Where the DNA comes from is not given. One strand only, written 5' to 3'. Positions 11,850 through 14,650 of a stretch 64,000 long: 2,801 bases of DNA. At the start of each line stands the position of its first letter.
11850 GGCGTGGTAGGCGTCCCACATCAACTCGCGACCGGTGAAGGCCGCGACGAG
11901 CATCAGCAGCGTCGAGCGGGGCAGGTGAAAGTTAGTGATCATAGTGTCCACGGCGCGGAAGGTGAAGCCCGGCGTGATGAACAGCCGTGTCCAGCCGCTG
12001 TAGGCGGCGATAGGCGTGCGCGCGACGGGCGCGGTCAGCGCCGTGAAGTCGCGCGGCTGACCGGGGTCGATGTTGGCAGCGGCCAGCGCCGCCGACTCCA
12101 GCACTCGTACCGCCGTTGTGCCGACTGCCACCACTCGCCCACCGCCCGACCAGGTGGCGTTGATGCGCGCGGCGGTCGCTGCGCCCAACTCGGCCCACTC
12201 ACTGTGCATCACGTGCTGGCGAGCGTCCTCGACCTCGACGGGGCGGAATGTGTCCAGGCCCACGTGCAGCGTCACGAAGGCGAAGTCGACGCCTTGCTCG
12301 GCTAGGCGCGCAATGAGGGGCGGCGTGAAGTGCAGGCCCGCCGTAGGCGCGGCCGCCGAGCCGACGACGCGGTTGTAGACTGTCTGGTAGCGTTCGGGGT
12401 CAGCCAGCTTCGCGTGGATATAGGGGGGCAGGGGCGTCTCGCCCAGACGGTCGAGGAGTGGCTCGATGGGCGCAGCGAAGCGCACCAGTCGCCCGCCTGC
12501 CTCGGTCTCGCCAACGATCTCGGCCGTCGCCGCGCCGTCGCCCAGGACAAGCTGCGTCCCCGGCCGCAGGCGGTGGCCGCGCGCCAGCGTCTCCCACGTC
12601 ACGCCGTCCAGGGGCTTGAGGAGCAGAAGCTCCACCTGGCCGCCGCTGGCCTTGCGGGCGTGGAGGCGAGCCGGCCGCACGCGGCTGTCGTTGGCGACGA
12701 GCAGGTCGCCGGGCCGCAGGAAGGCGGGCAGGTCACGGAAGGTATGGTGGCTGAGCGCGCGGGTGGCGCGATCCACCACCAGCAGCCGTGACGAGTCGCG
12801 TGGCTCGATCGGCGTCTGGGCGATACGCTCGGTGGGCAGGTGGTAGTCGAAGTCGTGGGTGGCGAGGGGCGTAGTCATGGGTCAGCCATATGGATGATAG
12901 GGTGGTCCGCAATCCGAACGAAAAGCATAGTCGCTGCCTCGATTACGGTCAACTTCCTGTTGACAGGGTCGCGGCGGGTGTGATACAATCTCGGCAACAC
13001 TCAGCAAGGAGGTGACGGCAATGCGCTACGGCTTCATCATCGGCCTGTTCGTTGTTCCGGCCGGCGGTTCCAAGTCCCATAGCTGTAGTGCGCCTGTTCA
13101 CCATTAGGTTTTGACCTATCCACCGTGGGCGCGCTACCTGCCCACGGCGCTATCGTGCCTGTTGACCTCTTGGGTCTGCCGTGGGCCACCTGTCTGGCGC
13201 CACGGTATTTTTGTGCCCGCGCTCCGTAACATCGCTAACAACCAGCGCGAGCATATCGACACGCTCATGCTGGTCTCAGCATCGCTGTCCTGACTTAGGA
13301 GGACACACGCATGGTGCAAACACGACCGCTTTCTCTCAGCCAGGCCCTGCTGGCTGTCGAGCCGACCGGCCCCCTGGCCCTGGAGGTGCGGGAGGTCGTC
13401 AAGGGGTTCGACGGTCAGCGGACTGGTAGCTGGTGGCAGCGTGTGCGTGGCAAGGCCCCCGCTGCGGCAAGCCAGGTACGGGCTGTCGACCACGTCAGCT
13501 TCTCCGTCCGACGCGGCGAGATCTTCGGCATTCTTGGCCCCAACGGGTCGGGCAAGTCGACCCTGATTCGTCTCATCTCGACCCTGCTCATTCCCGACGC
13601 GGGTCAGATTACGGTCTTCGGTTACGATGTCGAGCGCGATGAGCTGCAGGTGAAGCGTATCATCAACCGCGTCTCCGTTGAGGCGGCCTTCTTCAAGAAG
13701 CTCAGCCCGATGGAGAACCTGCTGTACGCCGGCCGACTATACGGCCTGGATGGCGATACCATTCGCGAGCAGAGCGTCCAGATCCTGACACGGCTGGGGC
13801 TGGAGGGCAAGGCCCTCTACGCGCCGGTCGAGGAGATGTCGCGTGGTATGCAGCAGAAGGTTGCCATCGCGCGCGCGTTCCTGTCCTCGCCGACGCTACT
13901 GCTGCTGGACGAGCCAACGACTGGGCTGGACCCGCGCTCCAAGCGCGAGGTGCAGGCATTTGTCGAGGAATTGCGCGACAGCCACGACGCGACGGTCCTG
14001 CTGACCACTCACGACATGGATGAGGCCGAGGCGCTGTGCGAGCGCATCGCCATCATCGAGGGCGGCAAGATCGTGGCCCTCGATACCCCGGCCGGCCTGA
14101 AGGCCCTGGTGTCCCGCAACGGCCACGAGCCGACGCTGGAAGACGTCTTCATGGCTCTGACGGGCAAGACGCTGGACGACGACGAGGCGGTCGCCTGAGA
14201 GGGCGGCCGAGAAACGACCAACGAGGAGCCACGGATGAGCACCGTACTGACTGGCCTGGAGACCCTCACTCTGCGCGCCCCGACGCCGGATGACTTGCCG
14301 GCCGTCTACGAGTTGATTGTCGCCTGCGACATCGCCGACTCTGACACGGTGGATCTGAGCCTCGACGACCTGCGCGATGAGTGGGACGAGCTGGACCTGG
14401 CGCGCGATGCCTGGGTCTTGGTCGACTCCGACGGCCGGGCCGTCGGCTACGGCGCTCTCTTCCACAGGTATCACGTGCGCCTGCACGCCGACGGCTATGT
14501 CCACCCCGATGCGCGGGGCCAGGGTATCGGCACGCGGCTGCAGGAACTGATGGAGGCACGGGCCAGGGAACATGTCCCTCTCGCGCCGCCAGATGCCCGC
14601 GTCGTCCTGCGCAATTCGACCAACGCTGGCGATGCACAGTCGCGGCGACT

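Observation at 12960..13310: Unannotated leader peptide plus a four-segment attenuator in front of the ABC/GNAT operon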

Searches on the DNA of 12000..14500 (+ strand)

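Call 3: search_rna_families(source=window, start=12000, end=14500, threshold=evalue, max_evalue=10, show_alignments=3)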
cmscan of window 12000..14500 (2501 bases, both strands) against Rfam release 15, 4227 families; matches with E-value up to 10: 2.
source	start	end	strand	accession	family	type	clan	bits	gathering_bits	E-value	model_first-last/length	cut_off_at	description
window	13329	13380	-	RF02999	ivy-DE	Cis-reg;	-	17.5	41.4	9.5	1-93/93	no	ivy-DE RNA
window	14024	14110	+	RF01268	SCARNA2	Gene; snRNA; snoRNA; scaRNA;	-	12.7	48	3.5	255-340/420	no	Small Cajal body-specific RNA 2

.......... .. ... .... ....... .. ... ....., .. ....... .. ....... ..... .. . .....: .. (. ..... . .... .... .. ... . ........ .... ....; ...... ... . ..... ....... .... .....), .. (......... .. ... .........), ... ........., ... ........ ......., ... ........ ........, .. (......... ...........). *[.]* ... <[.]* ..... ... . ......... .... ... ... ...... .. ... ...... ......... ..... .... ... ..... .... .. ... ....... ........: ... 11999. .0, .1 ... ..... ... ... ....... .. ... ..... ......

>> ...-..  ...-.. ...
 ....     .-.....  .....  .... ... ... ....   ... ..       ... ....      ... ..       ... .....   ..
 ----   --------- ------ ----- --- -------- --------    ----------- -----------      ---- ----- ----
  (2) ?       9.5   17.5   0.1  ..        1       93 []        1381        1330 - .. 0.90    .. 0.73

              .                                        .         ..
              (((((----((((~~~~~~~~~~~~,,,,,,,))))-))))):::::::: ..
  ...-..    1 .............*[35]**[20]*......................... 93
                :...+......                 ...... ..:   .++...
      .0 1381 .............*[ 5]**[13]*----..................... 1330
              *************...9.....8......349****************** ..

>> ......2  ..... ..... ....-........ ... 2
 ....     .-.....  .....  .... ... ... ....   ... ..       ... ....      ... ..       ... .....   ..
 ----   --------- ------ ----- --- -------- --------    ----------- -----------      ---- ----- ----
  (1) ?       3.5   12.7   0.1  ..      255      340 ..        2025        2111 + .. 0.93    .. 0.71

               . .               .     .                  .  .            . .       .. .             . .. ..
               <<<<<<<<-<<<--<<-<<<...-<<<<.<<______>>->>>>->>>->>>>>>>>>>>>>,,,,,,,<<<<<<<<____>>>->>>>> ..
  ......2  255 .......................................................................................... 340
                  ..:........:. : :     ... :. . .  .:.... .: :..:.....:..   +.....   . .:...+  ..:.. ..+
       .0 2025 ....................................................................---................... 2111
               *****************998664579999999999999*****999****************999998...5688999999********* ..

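Call 41: build_rna_model(alignment_id=A2)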
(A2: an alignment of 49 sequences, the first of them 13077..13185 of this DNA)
Model R1 built from alignment A2 (49 sequences, 150 columns); structure: RNAalifold consensus.
model positions 110; base pairs 8; branch points 0; effective number of sequences 10.93; information 0.59 bits per position. Calibrated on 0.2 Mb of random sequence (short: E-values are rough).
structure used (alignment columns):
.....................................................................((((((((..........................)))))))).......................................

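Call 43: search_with_rna_model(model_id=R1, sources=[window, L003, L004, L005, L006, L007, L008, L009, L010, L011, L012, L013, L014, L015, L016, L017, L018, L019, L020, L021, L022, L023, L024, L025, L026, L027, L028, L029, L030, L031, L032, L033, L034, L035, L036, L037, L038, L039, L040, L041, L042, L043, L044, L045, L046, L047, L048, L049, L050, L051, L052, L053, L054, L055, L056, L057, L058, L059, L060, L061, L062, L063, L064, L065, L066, L067, L068, L069, L070, L071, L072, L073, L074, L075, L076, L077, L078, L079, L080, L081, L082, L083, L085, L087, L088, L089], max_evalue=1)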
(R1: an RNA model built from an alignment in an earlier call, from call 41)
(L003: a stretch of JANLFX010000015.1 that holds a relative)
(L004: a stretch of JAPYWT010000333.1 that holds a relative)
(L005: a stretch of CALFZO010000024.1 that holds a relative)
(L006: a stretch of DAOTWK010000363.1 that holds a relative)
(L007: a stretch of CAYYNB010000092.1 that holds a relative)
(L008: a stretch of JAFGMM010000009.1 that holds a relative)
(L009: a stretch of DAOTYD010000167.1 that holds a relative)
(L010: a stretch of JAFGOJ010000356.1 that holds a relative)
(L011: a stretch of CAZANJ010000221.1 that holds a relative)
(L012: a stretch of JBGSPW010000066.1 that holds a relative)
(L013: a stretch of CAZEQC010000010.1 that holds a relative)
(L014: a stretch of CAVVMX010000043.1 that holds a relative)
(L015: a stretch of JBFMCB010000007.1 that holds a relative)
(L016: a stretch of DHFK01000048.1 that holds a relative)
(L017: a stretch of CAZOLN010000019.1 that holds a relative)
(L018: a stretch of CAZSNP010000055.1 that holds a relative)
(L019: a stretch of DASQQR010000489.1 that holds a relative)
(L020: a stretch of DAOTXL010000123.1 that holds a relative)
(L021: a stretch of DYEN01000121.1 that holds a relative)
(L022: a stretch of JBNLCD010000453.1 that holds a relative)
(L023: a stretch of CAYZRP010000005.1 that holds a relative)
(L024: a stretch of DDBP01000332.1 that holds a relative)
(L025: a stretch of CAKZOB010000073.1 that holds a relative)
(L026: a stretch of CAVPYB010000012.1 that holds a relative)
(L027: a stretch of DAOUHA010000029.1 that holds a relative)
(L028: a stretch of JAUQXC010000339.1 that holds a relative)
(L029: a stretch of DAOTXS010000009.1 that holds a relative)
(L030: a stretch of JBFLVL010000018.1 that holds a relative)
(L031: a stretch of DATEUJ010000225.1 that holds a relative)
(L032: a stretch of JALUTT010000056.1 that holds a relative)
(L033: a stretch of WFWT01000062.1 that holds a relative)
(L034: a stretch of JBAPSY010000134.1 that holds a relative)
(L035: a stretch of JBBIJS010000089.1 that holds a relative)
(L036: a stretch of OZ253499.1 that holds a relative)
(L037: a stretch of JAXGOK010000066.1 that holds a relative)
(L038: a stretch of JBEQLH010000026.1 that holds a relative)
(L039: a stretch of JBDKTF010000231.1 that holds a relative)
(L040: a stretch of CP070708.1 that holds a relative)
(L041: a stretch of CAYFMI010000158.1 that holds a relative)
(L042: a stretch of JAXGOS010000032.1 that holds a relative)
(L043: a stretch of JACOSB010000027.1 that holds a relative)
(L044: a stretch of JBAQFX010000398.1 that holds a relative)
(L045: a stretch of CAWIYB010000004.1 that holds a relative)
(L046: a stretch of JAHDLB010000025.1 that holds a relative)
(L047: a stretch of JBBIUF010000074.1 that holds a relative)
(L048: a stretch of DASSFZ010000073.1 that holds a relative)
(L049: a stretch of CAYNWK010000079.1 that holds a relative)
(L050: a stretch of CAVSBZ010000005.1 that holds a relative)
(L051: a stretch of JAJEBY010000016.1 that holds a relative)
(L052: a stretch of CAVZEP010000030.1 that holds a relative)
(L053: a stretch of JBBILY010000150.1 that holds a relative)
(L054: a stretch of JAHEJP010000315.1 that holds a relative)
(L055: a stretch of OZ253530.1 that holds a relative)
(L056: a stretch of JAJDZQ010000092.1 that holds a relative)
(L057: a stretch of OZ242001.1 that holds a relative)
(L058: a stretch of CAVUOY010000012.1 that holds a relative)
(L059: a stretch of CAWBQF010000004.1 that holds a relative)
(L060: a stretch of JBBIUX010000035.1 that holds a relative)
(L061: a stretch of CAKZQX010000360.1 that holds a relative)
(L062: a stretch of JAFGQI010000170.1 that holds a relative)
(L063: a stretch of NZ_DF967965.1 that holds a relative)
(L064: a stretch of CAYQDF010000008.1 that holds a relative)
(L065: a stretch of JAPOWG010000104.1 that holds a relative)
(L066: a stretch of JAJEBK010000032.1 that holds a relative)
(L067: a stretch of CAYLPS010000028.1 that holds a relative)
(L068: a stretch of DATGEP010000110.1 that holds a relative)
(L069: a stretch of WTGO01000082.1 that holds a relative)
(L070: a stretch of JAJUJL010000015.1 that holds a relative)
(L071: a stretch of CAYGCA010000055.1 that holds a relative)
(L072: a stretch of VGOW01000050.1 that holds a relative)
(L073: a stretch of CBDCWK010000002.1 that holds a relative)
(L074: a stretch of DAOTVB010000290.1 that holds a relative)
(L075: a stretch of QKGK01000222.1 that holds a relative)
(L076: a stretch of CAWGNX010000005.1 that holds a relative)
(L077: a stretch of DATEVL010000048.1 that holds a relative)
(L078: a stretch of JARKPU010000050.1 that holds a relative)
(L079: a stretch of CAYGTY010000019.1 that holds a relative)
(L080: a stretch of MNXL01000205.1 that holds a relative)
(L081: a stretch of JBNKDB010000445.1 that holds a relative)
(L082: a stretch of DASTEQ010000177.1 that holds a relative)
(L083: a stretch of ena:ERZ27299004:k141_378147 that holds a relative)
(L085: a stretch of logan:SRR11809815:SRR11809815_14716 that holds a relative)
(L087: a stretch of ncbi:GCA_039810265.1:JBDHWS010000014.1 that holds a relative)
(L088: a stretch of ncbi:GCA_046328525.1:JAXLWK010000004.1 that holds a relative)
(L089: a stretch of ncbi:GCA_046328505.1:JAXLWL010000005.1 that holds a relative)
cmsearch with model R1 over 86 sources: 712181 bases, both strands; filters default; matches with E-value up to 1: 132.
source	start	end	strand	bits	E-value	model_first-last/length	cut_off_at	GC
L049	3751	3860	+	86.2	6.4e-23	1-110/110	no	0.54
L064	3769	3878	+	86.1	6.7e-23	1-110/110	no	0.57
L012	3798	3903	+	85.8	8.3e-23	1-110/110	no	0.58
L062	3791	3902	+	84.1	2.6e-22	1-110/110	no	0.55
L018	3753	3862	+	82.5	7.6e-22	1-110/110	no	0.55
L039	2483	2592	+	81.7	1.3e-21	1-110/110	no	0.51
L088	1184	1286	+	79.5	5.6e-21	1-110/110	no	0.63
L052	3552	3660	+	79.5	5.8e-21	1-110/110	no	0.51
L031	1766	1873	+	78.7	9.5e-21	1-110/110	no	0.56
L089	1236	1338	+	78.7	9.9e-21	1-110/110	no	0.61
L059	3553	3663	+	77.7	1.9e-20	1-110/110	no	0.54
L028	1352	1459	+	77.3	2.6e-20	1-110/110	no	0.57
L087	1289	1389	+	76.5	4.2e-20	1-110/110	no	0.62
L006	3789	3894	+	76.4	4.7e-20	1-110/110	no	0.6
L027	3842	3948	+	75.9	6.3e-20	1-110/110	no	0.51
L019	3830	3944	+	75.5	8.5e-20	1-110/110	no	0.52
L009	2975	3083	+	74.7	1.4e-19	1-110/110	no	0.62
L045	3525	3634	+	74.3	1.8e-19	1-110/110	no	0.47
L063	3771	3884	+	74.2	2.1e-19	1-110/110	no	0.58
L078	3704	3814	+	74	2.2e-19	1-110/110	no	0.56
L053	1154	1264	+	73.9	2.4e-19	1-110/110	no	0.54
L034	166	276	+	73.6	3e-19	1-110/110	no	0.5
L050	3743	3852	+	73.5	3.2e-19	1-110/110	no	0.49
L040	3847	3953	+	72.8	5.2e-19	1-110/110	no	0.55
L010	364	472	+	72.5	6.2e-19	1-110/110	no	0.62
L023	3809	3917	+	72.4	6.9e-19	1-110/110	no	0.63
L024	3735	3841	+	71.8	1e-18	1-110/110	no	0.61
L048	1701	1808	+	71.7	1.1e-18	1-110/110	no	0.57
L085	1305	1406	+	71.2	1.5e-18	1-110/110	no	0.57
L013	3794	3901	+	70.1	3.2e-18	1-110/110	no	0.58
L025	3736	3843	+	69.8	3.8e-18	1-110/110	no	0.59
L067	3640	3749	+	68.5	9e-18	1-110/110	no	0.51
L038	3827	3940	+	68.5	9.4e-18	1-110/110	no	0.43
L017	3783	3887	+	68.1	1.2e-17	1-110/110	no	0.62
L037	2912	3022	-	68.1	1.2e-17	1-110/110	no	0.58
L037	3473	3583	+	68.1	1.2e-17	1-110/110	no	0.58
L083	1278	1379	+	67.7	1.6e-17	1-110/110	no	0.56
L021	3741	3848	+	67.6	1.7e-17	1-110/110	no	0.62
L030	3835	3950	+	67.5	1.8e-17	1-110/110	no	0.5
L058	3754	3862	+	66.3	3.9e-17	1-110/110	no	0.51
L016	3798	3897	+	66.3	3.9e-17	1-110/110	no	0.6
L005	1242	1364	+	66.2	4.3e-17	1-110/110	no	0.57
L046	3741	3847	+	65.2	8.4e-17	1-110/110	no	0.59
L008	3189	3295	+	64.5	1.3e-16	1-110/110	no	0.55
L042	3743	3842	+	63.9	2e-16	1-110/110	no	0.58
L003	3742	3849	+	62.1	7e-16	1-110/110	no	0.59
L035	3779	3878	+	62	7.1e-16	1-110/110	no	0.65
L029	2428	2526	+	60.9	1.5e-15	1-110/110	no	0.56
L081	1698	1811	+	60.2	2.4e-15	1-110/110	no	0.5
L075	3773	3884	+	60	2.8e-15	1-110/110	no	0.52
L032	3813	3925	+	59.4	4.2e-15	1-110/110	no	0.59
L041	1213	1328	+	58.9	5.7e-15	1-110/110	no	0.48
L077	3865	3975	+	57.4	1.6e-14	1-110/110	no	0.6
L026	3674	3782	+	57.1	1.9e-14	1-110/110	no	0.56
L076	3594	3718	+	57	2.1e-14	1-110/110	no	0.53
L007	3799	3907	+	51.3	1e-12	1-110/110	no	0.51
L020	3800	3901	+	48.2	7.6e-12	1-110/110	no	0.59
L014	3812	3914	+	44.6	8.7e-11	1-110/110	no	0.53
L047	3824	3923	+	44.5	9.1e-11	1-110/110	no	0.54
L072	3693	3815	+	42.7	3.2e-10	1-110/110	no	0.52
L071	3848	3952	+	40.5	1.3e-09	1-110/110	no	0.57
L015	3836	3958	+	35.8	3.3e-08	1-110/110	no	0.52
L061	1325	1360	+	23.1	0.00016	54-89/110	no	0.58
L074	1736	1771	+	23.1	0.00016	54-89/110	no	0.58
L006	3835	3866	-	22.8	0.0002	54-84/110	no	0.81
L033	3804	3836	+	22.4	0.00027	54-91/110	no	0.61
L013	3843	3873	-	22.2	0.0003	54-84/110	no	0.74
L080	1709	1805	+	22.1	0.00033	15-110/110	no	0.62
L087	1332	1361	-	21.7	0.00041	54-83/110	no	0.8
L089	1282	1310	-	21.4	0.00051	54-82/110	no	0.79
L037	2863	2894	-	21.2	0.00059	54-89/110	no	0.66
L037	3601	3632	+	21.2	0.00059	54-89/110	no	0.66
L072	3836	3867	+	21.1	0.00063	54-89/110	no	0.59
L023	3861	3889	-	20.2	0.0012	54-83/110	no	0.79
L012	3823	3883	-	19.6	0.0017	46-110/110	no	0.52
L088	1229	1258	-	19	0.0026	54-83/110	no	0.77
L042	3869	3900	+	18.6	0.0033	54-89/110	no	0.62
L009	3025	3055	-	18.2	0.0044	54-84/110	no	0.77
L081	555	646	+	18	0.0051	21-110/110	no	0.47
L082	3037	3091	+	17.9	0.0055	54-109/110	no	0.65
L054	343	453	+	17.8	0.0057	1-110/110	no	0.53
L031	1816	1845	-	17.3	0.008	54-83/110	no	0.77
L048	1751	1780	-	17.3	0.008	54-83/110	no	0.77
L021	3861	3894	+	16.7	0.012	54-91/110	no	0.62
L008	3229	3267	-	16.7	0.012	54-96/110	no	0.59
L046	3866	3900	+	16.6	0.013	54-92/110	no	0.63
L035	3824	3850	-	16.5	0.014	55-81/110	no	0.78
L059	3656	3680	-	16.4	0.015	54-85/110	no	0.76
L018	3805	3834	-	15.4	0.029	54-83/110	no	0.77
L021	3796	3820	-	15.3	0.03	54-82/110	no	0.84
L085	1351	1377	-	15.1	0.036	55-81/110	no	0.78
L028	1405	1431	-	14.7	0.046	54-83/110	no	0.74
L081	1818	1845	-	14.2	0.066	54-82/110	no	0.71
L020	3904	3933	-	14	0.073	54-85/110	no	0.63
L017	3828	3859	-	13.8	0.085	54-85/110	no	0.72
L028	1469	1519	+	13.7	0.089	54-106/110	no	0.51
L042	3793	3821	-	13.5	0.1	54-86/110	no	0.72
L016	3842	3868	-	13.4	0.11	55-81/110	no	0.78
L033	3804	3827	-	13.4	0.11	54-82/110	no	0.79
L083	1323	1351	-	13.3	0.12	54-82/110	no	0.76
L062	3846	3874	-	13.1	0.13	54-82/110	no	0.79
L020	3821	3873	-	13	0.14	54-102/110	no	0.58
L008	6957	6985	+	12.9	0.16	54-82/110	no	0.72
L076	3655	3690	-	12.8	0.16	54-90/110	no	0.64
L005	1298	1336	-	12.8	0.16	54-83/110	no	0.74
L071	3900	3925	-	12.8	0.17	55-81/110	no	0.81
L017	3888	3912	-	12.7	0.18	54-83/110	no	0.8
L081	1755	1782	-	12.3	0.23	55-81/110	no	0.75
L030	3866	3957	-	12.3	0.24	18-110/110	no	0.54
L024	3791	3811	-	12.2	0.25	56-80/110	no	0.9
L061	1322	1353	-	12.2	0.26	54-85/110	no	0.62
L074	1733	1764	-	12.2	0.26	54-85/110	no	0.62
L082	3036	3064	-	12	0.28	54-83/110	no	0.69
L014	3843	3886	-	12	0.28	54-91/110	no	0.57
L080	1766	1871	-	11.9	0.3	1-110/110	no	0.63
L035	3884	3929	+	11.8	0.33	54-100/110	no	0.54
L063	3796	3864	-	11.7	0.34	46-110/110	no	0.57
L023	1714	1831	-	11.6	0.36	1-110/110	no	0.65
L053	1208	1236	-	11.6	0.38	54-82/110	no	0.72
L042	3866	3893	-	11.4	0.43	54-85/110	no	0.68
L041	1268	1300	-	11.3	0.45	54-84/110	no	0.61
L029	2472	2496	-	11.3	0.46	56-80/110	no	0.76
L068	3665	3728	+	11.2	0.47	54-109/110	no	0.56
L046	3797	3817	-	10.8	0.62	56-80/110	no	0.9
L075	3818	3856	-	10.7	0.7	54-90/110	no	0.67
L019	3945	3968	-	10.7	0.7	54-83/110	no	0.83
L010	415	444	-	10.6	0.71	54-82/110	no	0.77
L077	3920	3945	-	10.6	0.73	56-80/110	no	0.92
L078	3756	3786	-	10.6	0.75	54-84/110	no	0.68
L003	3787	3821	-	10.3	0.88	54-82/110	no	0.86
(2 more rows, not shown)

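Call 48: search_rna_families(sources=[L012, L019, L021, L025, L027, L034, L035, L039, L049, L063, L064, L078, L087, L013, L006], threshold=gathering)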
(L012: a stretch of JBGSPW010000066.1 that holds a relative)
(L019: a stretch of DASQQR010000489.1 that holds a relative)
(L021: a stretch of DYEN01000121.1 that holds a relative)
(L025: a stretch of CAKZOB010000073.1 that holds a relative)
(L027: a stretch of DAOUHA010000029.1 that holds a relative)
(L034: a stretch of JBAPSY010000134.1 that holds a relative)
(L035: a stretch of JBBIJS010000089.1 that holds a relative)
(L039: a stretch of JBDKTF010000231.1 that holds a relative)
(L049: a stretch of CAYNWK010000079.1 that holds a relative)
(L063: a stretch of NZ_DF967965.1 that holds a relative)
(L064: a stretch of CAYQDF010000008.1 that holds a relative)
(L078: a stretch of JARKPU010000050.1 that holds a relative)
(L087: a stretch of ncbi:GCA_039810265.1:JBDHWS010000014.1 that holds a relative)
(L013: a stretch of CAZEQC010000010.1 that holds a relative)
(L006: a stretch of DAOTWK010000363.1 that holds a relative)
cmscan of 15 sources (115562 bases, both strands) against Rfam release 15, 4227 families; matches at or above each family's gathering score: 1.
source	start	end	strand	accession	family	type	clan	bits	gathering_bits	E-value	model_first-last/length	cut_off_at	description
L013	3349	3436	-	RF00005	tRNA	Gene; tRNA;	CL00001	53.8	29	1.7e-08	1-71/71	no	tRNA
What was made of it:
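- On Described RNA families (Rfam 15: riboswitches, T-boxes, known leaders): There was no relevant hit at E <= 10 in window 12000-14500 (call 3), and none at gathering score in 15 related loci (call 48).
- No Rfam family matches the window or 15 relatives (calls 3, 48).
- Tried and rejected: Nothing relevant was found (calls 3, 48).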

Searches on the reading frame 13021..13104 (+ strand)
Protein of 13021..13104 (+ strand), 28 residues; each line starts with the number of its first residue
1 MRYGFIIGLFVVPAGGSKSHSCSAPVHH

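Call 17: search_protein_families(library=ncbifam, proteins=[window:13021-13104:+], max_evalue=1)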
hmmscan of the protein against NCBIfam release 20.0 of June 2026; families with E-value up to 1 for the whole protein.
seq(28 aa): 0 families
